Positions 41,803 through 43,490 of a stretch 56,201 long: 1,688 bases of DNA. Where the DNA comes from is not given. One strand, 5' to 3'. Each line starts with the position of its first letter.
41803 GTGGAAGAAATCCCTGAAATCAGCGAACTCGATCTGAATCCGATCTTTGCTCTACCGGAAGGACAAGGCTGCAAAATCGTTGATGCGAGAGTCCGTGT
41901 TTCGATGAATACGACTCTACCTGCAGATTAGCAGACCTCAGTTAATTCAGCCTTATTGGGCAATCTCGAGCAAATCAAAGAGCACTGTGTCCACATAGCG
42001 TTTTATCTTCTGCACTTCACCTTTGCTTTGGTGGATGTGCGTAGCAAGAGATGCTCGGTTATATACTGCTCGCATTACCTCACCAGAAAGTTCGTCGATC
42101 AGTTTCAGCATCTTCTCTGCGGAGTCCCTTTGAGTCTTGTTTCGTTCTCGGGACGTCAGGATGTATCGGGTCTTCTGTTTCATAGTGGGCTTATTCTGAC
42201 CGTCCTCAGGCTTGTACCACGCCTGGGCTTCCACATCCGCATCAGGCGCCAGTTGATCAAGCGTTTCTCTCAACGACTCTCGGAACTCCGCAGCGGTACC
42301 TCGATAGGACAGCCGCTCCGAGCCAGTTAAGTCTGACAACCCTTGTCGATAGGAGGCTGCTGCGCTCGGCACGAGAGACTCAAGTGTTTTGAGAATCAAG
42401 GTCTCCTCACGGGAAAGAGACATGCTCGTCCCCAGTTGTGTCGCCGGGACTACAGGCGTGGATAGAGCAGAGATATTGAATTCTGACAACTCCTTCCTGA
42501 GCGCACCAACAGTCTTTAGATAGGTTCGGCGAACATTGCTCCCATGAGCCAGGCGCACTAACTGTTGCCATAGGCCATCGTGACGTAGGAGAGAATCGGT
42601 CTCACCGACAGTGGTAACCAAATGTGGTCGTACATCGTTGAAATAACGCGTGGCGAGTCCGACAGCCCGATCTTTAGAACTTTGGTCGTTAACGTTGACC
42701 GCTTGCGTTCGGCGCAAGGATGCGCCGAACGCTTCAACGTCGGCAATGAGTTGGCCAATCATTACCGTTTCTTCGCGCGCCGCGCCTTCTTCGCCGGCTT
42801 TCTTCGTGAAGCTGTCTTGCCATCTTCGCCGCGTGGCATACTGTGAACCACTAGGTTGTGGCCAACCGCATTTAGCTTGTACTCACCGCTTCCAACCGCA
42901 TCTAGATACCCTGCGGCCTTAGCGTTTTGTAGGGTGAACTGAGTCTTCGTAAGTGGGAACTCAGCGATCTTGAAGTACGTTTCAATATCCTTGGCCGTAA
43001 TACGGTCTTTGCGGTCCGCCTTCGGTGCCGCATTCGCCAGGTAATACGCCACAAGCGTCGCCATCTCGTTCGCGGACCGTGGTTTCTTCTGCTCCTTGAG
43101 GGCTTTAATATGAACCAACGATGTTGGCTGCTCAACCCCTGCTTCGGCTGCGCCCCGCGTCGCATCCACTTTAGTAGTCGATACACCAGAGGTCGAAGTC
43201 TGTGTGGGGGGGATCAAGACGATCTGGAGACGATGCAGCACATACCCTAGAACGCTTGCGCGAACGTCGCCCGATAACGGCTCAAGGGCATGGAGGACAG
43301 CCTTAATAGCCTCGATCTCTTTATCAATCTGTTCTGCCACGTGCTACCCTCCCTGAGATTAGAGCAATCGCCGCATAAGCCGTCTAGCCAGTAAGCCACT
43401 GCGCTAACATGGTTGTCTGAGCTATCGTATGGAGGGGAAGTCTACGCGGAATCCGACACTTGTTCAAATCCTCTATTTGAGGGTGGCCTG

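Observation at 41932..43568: Lower-GC two-gene island: winged-helix/basic-tail protein coupled to an Rx5H (HEPN-like) protein - candidate undescribed toxin-antitoxin or abortive-infection-type module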

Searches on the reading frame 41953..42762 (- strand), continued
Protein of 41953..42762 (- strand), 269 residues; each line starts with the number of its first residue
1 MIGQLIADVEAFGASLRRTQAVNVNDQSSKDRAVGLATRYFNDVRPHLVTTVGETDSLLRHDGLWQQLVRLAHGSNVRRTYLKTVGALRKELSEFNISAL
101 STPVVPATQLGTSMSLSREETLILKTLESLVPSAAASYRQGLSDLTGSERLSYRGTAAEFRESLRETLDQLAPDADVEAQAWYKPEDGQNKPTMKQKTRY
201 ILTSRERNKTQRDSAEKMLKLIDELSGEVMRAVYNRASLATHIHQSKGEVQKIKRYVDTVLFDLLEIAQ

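Call 73: find_encoding_contigs(protein=P0352, flank=6000, max_places=3)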
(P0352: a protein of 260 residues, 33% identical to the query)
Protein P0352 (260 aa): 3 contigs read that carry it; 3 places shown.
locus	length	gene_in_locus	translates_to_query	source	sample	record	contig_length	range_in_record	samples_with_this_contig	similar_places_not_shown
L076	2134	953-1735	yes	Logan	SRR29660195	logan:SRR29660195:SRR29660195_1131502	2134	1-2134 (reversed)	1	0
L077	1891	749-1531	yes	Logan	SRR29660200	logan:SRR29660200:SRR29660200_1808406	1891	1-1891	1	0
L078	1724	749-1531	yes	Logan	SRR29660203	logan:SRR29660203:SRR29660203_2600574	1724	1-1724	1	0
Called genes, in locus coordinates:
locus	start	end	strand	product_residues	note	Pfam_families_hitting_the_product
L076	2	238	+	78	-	?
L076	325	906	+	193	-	-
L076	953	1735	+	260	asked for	PF18165:pP_pnuc_1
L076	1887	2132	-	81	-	?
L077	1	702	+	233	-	?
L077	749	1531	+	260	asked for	PF18165:pP_pnuc_1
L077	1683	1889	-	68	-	?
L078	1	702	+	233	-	?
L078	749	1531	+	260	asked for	PF18165:pP_pnuc_1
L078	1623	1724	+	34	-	?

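Call 86: search_protein_families(library=padloc, proteins=[P0352, P0243, P0332], max_evalue=1)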
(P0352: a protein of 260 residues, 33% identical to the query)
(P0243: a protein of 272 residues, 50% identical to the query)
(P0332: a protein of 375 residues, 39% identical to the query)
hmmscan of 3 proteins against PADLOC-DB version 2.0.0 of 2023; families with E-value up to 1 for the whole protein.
P0352 (260 aa): 1 family
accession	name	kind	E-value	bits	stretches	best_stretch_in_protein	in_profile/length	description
PDLC02413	Aga_Nuclease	-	1e-08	32.8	1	139-196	25-82/267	-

P0243 (272 aa): 1 family
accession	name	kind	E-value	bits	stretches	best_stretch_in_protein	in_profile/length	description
PDLC02413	Aga_Nuclease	-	5.7e-11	40.2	1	143-206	21-84/267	-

P0332 (375 aa): 1 family
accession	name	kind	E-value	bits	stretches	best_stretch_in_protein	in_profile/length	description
PDLC02413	Aga_Nuclease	-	1.3e-07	29.2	1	156-247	28-122/267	-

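Call 92: find_encoding_contigs(protein=P0086, flank=9000, max_places=1)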
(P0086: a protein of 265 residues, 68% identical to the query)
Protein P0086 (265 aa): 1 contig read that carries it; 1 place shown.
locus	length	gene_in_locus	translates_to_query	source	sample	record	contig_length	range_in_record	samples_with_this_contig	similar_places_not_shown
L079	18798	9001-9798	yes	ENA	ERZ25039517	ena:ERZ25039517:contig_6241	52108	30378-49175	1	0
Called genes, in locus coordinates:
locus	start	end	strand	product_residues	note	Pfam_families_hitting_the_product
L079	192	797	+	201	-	PF02518:HATPase_c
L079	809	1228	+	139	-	PF00072:Response_reg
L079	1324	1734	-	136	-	PF02310:B12-binding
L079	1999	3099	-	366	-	PF01642:MM_CoA_mutase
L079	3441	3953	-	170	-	-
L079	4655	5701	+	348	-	PF01548:DEDD_Tnp_IS110, PF02371:Transposase_20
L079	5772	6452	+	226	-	-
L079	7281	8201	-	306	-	PF14338:Mrr_N, PF04471:Mrr_cat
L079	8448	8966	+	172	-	-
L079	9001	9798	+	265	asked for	PF18165:pP_pnuc_1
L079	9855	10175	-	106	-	PF02452:PemK_toxin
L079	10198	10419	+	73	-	PF04255:DUF433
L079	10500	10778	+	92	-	PF18480:DUF5615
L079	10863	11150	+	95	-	PF01381:HTH_3 (weak)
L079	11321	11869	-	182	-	PF00188:CAP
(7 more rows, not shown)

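Call 93: find_encoding_contigs(protein=P0104, flank=9000, max_places=1)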
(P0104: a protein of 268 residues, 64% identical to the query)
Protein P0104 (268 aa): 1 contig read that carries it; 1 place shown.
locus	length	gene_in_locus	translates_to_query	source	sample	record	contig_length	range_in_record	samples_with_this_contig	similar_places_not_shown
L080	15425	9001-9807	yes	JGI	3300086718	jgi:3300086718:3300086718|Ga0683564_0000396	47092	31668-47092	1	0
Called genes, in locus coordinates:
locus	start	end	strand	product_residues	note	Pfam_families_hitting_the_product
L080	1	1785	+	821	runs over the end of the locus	PF07715:Plug, PF00593:TonB_dep_Rec_b-barrel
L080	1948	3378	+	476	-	PF01425:Amidase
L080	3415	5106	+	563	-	PF00501:AMP-binding, PF13193:AMP-binding_C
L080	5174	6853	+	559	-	PF00501:AMP-binding, PF13193:AMP-binding_C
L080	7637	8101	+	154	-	-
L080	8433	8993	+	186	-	-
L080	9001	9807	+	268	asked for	PF18165:pP_pnuc_1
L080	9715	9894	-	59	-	-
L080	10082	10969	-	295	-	PF00929:RNase_T, PF16473:Rv2179c-like (faint)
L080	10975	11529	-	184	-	-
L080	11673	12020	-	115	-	-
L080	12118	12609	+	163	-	-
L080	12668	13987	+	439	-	-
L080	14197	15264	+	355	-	PF00589:Phage_integrase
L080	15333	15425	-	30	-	?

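Call 94: find_encoding_contigs(protein=P0019, flank=9000, max_places=1)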
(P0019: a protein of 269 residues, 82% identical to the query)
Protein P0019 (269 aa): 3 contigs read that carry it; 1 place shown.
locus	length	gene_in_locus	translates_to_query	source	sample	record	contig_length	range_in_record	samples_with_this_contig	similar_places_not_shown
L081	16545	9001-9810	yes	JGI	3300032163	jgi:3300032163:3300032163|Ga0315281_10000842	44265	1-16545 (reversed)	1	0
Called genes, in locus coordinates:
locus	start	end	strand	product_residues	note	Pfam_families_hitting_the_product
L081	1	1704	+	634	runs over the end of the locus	PF13623:SurA_N_2, PF13624:SurA_N_3, PF13145:Rotamase_2 (weak), PF13616:Rotamase_3, PF00639:Rotamase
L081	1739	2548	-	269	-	PF00106:adh_short, PF13561:adh_short_C2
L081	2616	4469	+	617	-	PF00496:SBP_bac_5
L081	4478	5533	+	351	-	PF00528:BPD_transp_1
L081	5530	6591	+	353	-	PF12911:OppC_N, PF00528:BPD_transp_1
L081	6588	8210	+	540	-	PF00005:ABC_tran, PF13555:AAA_29 (faint), PF13304:AAA_21 (faint), PF08352:oligo_HPY (faint), PF02463:SMC_N (weak), PF00005:ABC_tran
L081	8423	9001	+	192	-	-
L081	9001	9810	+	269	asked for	PF18165:pP_pnuc_1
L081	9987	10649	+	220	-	-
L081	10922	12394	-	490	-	PF01464:SLT, PF01476:LysM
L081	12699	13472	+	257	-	PF08241:Methyltransf_11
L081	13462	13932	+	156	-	PF00075:RNase_H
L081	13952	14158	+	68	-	PF11381:DUF3185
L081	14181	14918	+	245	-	PF00929:RNase_T, PF16473:Rv2179c-like (weak)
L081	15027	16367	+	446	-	PF00999:Na_H_Exchanger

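Call 95: find_encoding_contigs(protein=P0097, flank=9000, max_places=1)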
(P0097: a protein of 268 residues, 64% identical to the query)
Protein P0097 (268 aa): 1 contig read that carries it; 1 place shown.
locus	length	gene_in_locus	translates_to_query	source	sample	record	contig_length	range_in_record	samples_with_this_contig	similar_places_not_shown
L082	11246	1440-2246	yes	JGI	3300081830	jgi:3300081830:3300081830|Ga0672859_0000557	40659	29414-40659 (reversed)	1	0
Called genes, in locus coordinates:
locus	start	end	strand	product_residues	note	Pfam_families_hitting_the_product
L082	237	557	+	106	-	PF11950:DUF3467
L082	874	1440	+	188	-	-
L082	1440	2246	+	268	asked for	PF18165:pP_pnuc_1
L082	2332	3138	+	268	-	PF18928:DUF5677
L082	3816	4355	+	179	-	-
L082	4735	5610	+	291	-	PF02621:VitK2_biosynth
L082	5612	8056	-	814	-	PF19443:DAHL, PF00512:HisKA, PF02518:HATPase_c, PF00072:Response_reg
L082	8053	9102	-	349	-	PF00034:Cytochrom_C (faint), PF03150:CCP_MauG, PF13442:Cytochrome_CBB3 (faint)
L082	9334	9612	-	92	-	PF05016:ParE_toxin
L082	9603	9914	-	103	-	PF01402:RHH_1 (weak), PF27535:RelB3_C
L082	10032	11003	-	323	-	-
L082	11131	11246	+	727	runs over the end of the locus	PF00486:Trans_reg_C, PF07676:PD40 (weak), PF26549:Tricorn_N, PF26550:Tricorn_2nd (weak), PF26549:Tricorn_N, PF26550:Tricorn_2nd, PF26549:Tricorn_N, PF26550:Tricorn_2nd, +8 more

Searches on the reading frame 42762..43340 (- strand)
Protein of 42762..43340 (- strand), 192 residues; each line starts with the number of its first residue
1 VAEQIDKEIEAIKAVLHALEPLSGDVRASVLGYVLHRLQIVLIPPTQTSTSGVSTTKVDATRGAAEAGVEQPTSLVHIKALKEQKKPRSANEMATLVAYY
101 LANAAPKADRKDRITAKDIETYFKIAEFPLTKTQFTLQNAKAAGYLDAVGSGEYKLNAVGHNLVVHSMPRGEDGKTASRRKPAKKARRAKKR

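Call 3: search_protein_families(library=pfam, proteins=[window:42762-43340:-], max_evalue=1)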
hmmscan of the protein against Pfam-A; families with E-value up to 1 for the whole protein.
window:42762-43340:- (192 aa): 0 families

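Call 4: search_protein_families(library=padloc, proteins=[window:42762-43340:-], max_evalue=1)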
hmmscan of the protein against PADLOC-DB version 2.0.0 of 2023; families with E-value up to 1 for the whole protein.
window:42762-43340:- (192 aa): 0 families

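Call 5: search_protein_families(library=ncbifam, proteins=[window:42762-43340:-], max_evalue=1)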
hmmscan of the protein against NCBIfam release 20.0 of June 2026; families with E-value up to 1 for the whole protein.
window:42762-43340:- (192 aa): 0 families

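Call 6: search_protein_families(library=phrogs, proteins=[window:42762-43340:-], max_evalue=1)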
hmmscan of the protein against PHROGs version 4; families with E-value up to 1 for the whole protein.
window:42762-43340:- (192 aa): 0 families

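Call 11: find_homologous_proteins(query=window:42762-43340:-)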
Query window:42762-43340:- (192 aa): 625 proteins with E <= 0.001 among 939 candidates; the best 120 are listed.
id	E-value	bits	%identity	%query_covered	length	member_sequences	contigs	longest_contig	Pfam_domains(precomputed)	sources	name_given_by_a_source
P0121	7.9e-114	395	98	100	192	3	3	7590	-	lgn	-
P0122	2.1e-106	371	93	100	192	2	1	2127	-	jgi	jgi:hypothetical protein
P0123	1.6e-102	358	91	100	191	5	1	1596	-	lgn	-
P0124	6.1e-100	350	90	100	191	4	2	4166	-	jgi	-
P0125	7.9e-96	337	87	98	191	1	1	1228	-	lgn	-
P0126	4.1e-95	334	86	100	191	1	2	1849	-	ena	-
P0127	1.7e-94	332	84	93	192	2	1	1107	-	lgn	-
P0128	3.0e-94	332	86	100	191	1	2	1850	-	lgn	-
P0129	4.1e-93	328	84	100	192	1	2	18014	-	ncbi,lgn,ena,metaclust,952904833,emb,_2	metaclust:\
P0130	7.2e-93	327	84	100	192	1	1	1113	-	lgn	-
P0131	1.0e-92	327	83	100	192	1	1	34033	-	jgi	jgi:hypothetical protein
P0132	1.5e-91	323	83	100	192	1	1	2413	-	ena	-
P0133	3.3e-90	318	82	100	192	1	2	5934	-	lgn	-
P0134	8.5e-90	317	80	93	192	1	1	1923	-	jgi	jgi:hypothetical protein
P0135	3.5e-88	312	82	100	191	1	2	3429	-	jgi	jgi:hypothetical protein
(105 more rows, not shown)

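Call 23: search_solved_structures(query=A2, max_evalue=10)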
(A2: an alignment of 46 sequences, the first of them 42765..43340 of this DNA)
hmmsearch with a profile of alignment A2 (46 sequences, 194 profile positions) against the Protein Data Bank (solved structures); distinct sequences matched with E-value up to 10: 1.
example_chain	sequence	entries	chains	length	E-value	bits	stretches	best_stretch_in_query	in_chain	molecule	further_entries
4zlc_A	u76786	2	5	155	1.7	11.5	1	10-62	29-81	Roquin-2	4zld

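Call 29: predict_structure(alignment_id=A2)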
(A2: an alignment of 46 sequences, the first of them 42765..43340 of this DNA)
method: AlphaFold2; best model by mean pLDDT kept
length: 192 residues; sequences in the alignment: 46
mean_pLDDT: 74.1   pTM: 0.50
mean pLDDT of the five models: 74.1, 72.4, 71.8, 61.0, 59.3
residues with pLDDT >= 90: 60; 70-90: 71; 50-70: 13; < 50: 48
segments of 3 or more residues with pLDDT < 50: 45-73, 173-181, 183-188, 190-192
pLDDT, mean of each block of 10 residues (from residue 1): 89 91 89 86 47 31 33 65 87 92 85 91 88 84 91 91 80 45 48 38
secondary structure, 60 per line:
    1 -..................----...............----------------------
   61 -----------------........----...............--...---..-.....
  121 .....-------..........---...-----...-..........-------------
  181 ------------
elements in order: H2-19 H24-38 H78-85 H90-104 H116-125 H133-142 E146-148 E154-156 H158-167

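Call 34: fold_search(model_id=the predicted structure, library=pdb)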
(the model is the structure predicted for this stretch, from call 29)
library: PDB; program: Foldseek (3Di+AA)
matches with E <= 10: 681; with E <= 0.001: 0
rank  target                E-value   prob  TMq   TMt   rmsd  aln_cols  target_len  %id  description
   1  3m8f_A                6.3e-02  0.89  0.25  0.44   6.3        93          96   16  Protein structure of type III plasmid segregation TubR mutant (released 2010-07-07)
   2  7clf_A                8.4e-02  0.80  0.26  0.16  12.8       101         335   20  PigF with SAH (released 2021-07-28)
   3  3m8e_B                8.9e-02  0.96  0.28  0.51   5.6        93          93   15  Protein structure of Type III plasmid segregation TubR (released 2010-07-07)
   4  3m8e_A                9.4e-02  0.82  0.23  0.39   7.5        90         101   17  Protein structure of Type III plasmid segregation TubR (released 2010-07-07)
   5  7clu_B                1.5e-01  0.89  0.26  0.18   5.0        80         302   24  PigF with SAH (released 2021-07-28)
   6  3m8f_B                1.7e-01  0.75  0.26  0.44   6.1        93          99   16  Protein structure of type III plasmid segregation TubR mutant (released 2010-07-07)
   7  6l0o                  1.9e-01  0.97  0.28  0.64   3.1        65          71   17  WH domain of human MCM8 (released 2020-04-29)
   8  5zuz_MODEL_1_A        2.1e-01  0.54  0.21  0.36  13.8       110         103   14  Solution Structure of the DNA-Binding Domain of Rok (released 2018-10-17)
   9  6nce_A                2.2e-01  0.90  0.31  0.58   3.7        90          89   14  Crystal structure of the human FOXN3 DNA binding domain in complex with a forkhead DNA sequence (released 2019-02-27)
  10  3m9a                  2.8e-01  0.75  0.26  0.47   5.9        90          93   17  Protein structure of type III plasmid segregation TubR (released 2010-07-07)
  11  2g7u_B                2.8e-01  0.51  0.23  0.19   5.7        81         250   14  2.3 A structure of putative catechol degradative operon regulator from Rhodococcus sp. RHA1 (released 2006-04-04)
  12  2hr3_A                3.0e-01  0.89  0.29  0.39   4.2        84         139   10  Crystal structure of putative transcriptional regulator protein from Pseudomonas aeruginosa PA01 at 2.4 A resolution (released 2006-09-19)
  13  7pg7                  3.0e-01  0.87  0.26  0.16   4.0        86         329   17  10-decarboxylase TamK from Streptomyces tsukubaensis (released 2022-08-24)
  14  6ncm_B                3.0e-01  0.75  0.26  0.49   4.0        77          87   14  Crystal structure of the human FOXN3 DNA binding domain in complex with a forkhead-like (FHL) DNA sequence (released 2019-02-27)
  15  5k5q_C                3.3e-01  0.87  0.26  0.49   3.4        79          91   16  Structure of AspA-DNA complex: novel centromere bindng protein-centromere complex (released 2016-06-01)
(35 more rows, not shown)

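Call 77: search_protein_families(library=pfam, alignment_id=A2, max_evalue=1)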
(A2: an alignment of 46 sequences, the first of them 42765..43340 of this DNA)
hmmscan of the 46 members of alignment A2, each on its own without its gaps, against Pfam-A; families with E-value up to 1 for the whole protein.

A. member 1, window:42765-43340:- (192 aa): 0 families

B. families by the number of members that match (of 46 scanned): 18 families
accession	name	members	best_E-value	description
PF09179.16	TilS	6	0.0026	TilS substrate binding domain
PF14338.12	Mrr_N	4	0.012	Mrr N-terminal domain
PF25195.1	DPC2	3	0.1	Diatom pyrenoid component 2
PF13822.11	ACC_epsilon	3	0.16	Acyl-CoA carboxylase epsilon subunit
PF24896.1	Receiver_CRE1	2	0.044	AHK4/CRE1/WOL first receiver domain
PF20206.4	Tra1_ring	2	0.044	Tra1 HEAT repeat ring region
PF14664.11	RICTOR_N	2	0.05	Rapamycin-insensitive companion of mTOR, N-term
PF17856.7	TIP49_C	1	0.016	TIP49 AAA-lid domain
PF07574.19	SMC_Nse1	1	0.031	Nse1 non-SMC component of SMC5-6 complex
PF23807.1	RHH_10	1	0.038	Ribbon-helix-helix protein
PF21994.1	AGAO-like_N2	1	0.059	AGAO-like N2 domain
PF07910.19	Peptidase_C78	1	0.082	Peptidase family C78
PF21408.2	MTR4-like_stalk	1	0.11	Exosome RNA helicase MTR4-like, stalk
PF24381.1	DUF7537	1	0.12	Family of unknown function (DUF7537)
PF12770.12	CHAT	1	0.14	CHAT domain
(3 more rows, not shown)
